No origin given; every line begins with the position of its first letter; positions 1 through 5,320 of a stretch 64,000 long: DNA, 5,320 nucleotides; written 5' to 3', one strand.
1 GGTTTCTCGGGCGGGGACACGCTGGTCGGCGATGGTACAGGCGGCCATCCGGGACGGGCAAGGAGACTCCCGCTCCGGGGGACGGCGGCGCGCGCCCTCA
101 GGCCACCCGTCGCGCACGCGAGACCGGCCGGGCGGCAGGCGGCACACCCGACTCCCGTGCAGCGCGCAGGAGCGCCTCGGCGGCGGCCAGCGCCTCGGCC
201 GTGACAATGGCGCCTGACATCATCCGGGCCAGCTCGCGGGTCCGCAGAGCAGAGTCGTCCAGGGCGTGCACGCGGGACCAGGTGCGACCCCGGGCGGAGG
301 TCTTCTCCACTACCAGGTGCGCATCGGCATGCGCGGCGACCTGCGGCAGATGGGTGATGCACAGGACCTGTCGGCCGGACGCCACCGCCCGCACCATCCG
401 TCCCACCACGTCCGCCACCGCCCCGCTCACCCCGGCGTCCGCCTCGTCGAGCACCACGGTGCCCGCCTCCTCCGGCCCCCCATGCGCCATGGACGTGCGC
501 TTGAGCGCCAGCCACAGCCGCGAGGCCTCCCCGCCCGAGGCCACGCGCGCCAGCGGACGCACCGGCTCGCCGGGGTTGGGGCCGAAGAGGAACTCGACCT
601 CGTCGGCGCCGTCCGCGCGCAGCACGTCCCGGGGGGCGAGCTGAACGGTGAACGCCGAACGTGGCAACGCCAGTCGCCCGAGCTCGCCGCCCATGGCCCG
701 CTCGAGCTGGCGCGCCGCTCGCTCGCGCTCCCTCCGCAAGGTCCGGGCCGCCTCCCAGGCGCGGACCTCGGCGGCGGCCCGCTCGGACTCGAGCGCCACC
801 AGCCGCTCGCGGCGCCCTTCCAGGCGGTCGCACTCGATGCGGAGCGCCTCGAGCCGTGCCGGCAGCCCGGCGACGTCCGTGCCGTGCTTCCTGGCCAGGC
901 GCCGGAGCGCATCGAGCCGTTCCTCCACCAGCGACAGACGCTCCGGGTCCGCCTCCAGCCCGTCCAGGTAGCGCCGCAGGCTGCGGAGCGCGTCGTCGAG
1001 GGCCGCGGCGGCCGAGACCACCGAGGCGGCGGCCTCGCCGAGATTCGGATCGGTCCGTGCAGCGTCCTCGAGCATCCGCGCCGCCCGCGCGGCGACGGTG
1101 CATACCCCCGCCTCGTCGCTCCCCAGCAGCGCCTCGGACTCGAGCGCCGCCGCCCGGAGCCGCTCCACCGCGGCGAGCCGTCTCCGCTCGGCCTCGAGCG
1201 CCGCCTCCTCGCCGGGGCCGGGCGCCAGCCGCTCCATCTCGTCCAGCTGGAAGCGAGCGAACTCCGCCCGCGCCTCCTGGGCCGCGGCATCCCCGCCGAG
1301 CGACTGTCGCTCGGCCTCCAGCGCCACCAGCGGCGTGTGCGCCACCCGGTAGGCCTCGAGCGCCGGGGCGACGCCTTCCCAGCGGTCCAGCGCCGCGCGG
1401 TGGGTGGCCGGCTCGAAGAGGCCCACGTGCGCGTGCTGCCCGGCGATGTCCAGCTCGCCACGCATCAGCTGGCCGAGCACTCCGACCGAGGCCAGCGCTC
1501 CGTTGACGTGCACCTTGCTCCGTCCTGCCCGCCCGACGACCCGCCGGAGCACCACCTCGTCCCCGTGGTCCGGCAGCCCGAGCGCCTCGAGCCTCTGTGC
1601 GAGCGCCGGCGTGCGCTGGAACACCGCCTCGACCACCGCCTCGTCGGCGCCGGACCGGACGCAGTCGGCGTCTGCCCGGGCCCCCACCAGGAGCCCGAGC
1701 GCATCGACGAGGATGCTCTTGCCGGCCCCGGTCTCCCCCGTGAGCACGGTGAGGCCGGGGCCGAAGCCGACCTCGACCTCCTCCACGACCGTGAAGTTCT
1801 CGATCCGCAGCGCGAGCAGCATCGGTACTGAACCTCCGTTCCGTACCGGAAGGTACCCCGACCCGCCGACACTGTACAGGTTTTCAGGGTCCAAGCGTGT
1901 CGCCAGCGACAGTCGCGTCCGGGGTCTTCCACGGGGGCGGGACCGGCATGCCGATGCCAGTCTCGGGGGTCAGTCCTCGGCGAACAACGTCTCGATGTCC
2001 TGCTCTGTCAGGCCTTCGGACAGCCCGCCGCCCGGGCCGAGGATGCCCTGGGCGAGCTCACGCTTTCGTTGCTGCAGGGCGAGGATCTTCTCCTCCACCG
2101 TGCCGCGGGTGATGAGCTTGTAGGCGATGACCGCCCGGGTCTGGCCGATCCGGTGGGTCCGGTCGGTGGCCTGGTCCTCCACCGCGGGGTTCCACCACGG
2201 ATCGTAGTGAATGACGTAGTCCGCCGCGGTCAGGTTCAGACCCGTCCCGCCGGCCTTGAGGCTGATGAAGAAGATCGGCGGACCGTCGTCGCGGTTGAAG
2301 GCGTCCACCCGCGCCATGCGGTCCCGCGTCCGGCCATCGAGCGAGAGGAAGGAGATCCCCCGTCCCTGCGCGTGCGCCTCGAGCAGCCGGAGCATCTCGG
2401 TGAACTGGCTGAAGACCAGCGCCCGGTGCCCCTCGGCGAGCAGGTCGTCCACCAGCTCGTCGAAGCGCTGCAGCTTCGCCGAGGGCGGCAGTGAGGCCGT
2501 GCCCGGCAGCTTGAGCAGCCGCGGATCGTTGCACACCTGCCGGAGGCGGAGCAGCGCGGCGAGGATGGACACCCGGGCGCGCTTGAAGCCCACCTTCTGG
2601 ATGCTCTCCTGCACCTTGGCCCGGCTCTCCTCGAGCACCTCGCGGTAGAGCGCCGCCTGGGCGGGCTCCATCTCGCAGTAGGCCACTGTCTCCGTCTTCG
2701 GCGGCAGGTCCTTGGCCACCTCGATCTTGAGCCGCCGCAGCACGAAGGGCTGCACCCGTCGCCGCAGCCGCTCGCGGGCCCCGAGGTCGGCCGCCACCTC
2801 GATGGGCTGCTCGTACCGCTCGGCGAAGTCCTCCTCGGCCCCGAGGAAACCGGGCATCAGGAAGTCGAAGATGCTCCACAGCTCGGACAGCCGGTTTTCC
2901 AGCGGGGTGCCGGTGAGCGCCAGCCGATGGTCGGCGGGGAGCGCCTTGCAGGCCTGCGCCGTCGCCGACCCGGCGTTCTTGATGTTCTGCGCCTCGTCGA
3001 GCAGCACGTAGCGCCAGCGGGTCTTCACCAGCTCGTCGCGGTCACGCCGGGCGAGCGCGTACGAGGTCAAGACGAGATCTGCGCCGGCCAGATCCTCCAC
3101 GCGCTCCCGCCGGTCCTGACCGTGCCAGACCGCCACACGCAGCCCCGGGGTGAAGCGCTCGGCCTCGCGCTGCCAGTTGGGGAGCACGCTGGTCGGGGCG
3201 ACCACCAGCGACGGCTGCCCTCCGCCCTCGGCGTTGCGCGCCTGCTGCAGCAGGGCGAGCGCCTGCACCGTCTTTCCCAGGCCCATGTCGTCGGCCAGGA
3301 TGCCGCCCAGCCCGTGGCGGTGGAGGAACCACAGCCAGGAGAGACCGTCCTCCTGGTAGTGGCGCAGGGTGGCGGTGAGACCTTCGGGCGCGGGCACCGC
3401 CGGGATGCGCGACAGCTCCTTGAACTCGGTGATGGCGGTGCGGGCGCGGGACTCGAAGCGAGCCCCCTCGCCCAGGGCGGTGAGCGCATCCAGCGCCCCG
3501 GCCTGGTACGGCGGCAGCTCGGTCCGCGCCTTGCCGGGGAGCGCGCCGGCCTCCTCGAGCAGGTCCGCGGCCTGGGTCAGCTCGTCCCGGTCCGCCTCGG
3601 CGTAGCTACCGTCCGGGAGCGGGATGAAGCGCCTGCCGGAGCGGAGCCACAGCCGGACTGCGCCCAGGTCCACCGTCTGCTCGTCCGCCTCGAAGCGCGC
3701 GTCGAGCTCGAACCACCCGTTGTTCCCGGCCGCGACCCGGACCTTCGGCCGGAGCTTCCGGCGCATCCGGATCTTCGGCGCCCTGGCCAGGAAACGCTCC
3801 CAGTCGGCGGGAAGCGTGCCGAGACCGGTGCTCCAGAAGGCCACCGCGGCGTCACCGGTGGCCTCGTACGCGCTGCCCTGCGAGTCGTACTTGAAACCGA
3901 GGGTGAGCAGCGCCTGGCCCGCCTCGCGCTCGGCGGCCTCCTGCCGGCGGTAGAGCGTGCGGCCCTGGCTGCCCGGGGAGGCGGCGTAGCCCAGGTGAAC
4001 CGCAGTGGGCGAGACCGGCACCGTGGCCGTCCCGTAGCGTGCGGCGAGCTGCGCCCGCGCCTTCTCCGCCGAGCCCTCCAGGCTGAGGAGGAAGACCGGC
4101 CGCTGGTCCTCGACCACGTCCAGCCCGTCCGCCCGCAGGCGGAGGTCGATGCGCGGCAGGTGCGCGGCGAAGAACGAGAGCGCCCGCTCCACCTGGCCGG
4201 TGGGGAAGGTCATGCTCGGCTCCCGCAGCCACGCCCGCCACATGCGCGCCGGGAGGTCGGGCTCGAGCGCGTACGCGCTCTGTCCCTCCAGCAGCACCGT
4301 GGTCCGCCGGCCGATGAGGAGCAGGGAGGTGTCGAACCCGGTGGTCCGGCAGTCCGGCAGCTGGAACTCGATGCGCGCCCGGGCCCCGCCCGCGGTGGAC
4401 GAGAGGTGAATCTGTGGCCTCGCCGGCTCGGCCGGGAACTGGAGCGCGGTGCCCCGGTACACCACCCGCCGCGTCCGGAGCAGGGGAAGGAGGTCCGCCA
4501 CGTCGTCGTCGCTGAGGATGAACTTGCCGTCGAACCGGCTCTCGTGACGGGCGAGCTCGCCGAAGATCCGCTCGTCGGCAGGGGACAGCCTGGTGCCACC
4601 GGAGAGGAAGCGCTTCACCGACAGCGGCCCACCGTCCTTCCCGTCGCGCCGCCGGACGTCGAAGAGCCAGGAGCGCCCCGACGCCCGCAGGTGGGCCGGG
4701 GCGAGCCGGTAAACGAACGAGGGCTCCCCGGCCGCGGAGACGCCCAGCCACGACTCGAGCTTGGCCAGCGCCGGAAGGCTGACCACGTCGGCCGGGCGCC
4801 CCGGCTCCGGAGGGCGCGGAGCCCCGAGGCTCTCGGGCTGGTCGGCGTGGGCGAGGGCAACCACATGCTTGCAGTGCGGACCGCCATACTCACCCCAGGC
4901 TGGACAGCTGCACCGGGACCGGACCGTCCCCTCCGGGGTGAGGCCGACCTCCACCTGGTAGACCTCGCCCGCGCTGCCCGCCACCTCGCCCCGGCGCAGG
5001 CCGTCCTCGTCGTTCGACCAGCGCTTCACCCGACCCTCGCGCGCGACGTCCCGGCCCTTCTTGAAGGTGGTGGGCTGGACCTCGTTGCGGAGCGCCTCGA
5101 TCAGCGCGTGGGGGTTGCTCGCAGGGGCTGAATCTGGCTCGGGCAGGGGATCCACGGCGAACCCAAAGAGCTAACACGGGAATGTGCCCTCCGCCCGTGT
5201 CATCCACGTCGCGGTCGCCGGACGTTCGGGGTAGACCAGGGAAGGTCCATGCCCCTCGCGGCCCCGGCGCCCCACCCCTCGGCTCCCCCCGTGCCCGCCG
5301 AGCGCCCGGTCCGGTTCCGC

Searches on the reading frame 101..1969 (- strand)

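Call 77: search_protein_families(library=pfam, proteins=[window:101-1969:-], max_evalue=0.00001)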
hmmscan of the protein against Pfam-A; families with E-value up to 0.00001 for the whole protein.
window:101-1969:- (623 aa): 2 families
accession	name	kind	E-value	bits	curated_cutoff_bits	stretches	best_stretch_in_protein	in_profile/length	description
PF02463.25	SMC_N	-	5.8e-13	49.2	40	1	52-556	3-213/220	RecF/RecN/SMC N terminal domain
PF13476.12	AAA_23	-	3e-09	38.2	27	1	54-98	2-46/201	AAA domain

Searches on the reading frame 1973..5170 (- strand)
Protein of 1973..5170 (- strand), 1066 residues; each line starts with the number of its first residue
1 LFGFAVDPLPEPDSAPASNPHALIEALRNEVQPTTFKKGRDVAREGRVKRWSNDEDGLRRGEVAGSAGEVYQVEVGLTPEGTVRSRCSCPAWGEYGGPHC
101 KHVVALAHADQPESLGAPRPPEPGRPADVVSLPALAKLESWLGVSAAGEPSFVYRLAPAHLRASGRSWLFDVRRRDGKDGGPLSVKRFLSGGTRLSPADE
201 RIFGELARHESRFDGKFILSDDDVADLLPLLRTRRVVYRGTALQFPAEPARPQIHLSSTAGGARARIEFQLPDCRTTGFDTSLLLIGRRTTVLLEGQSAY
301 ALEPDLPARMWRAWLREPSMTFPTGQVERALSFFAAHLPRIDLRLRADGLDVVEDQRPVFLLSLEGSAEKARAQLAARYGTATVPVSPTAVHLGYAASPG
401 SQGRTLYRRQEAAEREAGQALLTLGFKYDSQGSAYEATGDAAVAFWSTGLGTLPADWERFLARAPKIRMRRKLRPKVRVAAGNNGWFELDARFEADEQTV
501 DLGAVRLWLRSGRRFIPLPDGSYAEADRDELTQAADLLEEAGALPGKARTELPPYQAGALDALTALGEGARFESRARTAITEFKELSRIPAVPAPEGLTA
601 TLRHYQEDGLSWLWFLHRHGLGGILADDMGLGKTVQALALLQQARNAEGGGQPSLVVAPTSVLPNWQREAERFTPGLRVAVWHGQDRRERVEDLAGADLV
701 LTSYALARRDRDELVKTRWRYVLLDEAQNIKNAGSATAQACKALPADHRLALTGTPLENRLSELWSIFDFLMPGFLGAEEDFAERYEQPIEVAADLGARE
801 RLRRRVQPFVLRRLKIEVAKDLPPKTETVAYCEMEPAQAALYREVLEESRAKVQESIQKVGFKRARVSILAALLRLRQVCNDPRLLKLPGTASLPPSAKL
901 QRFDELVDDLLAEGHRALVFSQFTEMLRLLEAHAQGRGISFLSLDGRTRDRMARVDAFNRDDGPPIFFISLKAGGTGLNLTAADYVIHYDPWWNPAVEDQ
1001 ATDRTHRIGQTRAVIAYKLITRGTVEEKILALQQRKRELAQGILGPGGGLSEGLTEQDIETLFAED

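Call 77: search_protein_families(library=pfam, proteins=[window:1973-5170:-], max_evalue=0.00001)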
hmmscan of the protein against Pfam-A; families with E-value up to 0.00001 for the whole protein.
window:1973-5170:- (1066 aa): 5 families
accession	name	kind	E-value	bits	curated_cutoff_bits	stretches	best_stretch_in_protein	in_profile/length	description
PF00176.29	SNF2-rel_dom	-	2.9e-75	253.5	24.9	1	605-885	1-290/290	SNF2-related domain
PF00271.37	Helicase_C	-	2.6e-20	73.2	23.5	1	902-1009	5-110/110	Helicase conserved C-terminal domain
PF04851.21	ResIII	-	1.9e-08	34.8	22.5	1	601-756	3-162/164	Type III restriction enzyme, res subunit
PF08455.15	SNF2_assoc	-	5.3e-07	29.3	27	1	356-584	146-363/373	Bacterial SNF2 helicase associated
PF00270.35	DEAD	-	8e-06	26.1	26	0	628-756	22-160/167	DEAD/DEAH box helicase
